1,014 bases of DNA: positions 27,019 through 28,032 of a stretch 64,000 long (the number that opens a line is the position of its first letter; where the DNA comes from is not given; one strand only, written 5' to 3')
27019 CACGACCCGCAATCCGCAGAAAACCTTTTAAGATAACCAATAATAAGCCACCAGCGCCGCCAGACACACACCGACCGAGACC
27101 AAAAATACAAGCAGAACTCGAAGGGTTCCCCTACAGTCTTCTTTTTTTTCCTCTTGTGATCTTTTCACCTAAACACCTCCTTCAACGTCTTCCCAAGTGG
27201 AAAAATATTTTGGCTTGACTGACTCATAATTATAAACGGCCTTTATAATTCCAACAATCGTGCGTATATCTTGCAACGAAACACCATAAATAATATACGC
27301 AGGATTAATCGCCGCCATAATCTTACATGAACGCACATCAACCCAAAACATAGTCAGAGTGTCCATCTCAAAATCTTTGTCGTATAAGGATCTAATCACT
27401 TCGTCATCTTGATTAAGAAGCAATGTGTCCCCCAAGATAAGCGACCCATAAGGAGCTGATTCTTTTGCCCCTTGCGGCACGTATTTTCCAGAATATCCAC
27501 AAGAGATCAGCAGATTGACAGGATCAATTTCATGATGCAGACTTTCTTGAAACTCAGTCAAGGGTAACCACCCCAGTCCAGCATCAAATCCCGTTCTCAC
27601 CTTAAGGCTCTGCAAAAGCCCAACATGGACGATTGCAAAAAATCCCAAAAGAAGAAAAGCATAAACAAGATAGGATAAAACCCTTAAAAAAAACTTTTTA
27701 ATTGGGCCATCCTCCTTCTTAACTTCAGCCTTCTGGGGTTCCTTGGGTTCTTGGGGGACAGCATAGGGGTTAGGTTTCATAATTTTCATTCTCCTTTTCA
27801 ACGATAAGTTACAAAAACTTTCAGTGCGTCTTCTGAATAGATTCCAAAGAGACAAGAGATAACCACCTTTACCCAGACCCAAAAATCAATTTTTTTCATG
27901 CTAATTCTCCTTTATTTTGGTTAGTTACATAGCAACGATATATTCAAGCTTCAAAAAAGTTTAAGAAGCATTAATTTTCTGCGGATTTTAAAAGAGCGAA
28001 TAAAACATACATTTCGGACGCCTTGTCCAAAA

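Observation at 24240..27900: GC-rich island, likely horizontally acquired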

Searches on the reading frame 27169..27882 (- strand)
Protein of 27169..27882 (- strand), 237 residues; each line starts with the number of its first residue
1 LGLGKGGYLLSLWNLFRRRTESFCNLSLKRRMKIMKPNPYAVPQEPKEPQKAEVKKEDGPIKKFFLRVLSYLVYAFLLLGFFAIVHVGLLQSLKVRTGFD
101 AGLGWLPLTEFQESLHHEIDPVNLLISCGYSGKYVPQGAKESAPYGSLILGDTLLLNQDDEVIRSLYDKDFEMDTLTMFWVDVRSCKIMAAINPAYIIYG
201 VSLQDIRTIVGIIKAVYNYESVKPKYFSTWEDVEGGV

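Call 8: search_protein_families(library=pfam, proteins=[window:27169-27882:-], max_evalue=0.1)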
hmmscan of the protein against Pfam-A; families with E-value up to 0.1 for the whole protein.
window:27169-27882:- (237 aa): 0 families

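Call 10: search_protein_families(library=phrogs, proteins=[window:27169-27882:-], max_evalue=0.1)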
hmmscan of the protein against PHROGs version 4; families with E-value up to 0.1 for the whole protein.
window:27169-27882:- (237 aa): 0 families

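Call 11: search_protein_families(library=padloc, proteins=[window:27169-27882:-], max_evalue=0.1)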
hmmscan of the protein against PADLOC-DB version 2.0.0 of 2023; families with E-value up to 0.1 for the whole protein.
window:27169-27882:- (237 aa): 0 families

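Call 40: find_homologous_proteins(query=window:27172-27789:-, max_evalue=0.01)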
Query window:27172-27789:- (206 aa): 2 proteins with E <= 0.01 among 166 candidates.
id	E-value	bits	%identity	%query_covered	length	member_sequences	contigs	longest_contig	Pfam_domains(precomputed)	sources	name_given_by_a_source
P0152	1.2e-132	458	100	99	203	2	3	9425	-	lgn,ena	-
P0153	2.6e-46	176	43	99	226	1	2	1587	-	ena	-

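Call 42: find_encoding_contigs(protein=P0153, flank=10000)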
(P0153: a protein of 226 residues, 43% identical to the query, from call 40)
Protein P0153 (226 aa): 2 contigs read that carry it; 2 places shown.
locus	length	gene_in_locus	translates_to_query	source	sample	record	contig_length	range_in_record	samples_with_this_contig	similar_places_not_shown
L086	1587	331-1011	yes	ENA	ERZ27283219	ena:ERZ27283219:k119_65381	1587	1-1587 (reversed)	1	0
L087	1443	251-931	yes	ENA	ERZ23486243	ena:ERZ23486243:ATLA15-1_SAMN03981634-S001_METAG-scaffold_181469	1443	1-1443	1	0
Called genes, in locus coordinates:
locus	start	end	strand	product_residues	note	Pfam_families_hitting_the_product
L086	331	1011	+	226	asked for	-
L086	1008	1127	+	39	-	-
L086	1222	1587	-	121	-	?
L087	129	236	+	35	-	-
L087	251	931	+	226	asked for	-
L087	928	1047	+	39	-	-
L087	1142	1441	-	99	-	?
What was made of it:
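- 27798..27899 (-): 33-aa ORF with a good Shine-Dalgarno site (AAGGAG). It is the first gene of the cassette. A 35-aa counterpart is called in L087 (call 42).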

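Call 60: search_protein_families(library=ncbifam, proteins=[window:27172-27789:-], max_evalue=1)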
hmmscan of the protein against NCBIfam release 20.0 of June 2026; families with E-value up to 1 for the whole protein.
window:27172-27789:- (206 aa): 0 families
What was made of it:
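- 27169..27789 (-): 206-aa membrane-anchored protein (ATG at 27789). It has a charged N-terminus, one transmembrane helix and a C-terminal domain of about 140 aa. No family matches (calls 8, 10, 11, 60).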
